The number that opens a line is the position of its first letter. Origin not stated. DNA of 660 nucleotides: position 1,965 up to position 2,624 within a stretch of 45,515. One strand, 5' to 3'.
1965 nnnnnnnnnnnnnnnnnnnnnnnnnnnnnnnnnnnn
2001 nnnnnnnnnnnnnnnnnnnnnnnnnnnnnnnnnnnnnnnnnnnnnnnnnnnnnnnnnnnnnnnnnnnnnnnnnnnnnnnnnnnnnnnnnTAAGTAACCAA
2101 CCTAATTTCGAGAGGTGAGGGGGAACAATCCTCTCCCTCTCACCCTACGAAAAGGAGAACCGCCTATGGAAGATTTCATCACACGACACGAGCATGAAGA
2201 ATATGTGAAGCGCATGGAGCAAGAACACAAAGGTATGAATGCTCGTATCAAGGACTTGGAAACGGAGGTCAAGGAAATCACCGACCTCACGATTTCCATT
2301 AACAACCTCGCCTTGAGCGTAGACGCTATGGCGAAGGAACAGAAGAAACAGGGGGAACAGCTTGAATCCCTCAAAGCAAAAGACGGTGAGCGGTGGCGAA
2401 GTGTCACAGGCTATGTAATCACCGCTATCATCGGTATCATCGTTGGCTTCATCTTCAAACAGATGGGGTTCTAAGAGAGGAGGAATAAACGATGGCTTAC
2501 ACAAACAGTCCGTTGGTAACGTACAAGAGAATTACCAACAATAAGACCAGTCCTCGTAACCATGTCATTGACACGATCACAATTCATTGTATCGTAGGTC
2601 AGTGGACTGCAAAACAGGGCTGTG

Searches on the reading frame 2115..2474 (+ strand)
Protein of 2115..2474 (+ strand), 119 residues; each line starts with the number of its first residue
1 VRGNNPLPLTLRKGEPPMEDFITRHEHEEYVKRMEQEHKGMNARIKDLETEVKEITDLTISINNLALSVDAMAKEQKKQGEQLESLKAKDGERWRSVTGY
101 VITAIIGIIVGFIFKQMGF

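Call 33: search_protein_families(library=pfam, proteins=[window:2115-2474:+], max_evalue=0.001)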
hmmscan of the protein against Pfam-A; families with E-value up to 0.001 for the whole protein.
window:2115-2474:+ (119 aa): 2 families
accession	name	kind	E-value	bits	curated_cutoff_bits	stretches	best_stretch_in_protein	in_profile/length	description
PF01519.22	DUF16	-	2e-06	28.7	40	1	16-86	14-81/104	Protein of unknown function DUF16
PF11166.13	DUF2951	-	0.00039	21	26.7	1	21-113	3-88/98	Protein of unknown function (DUF2951)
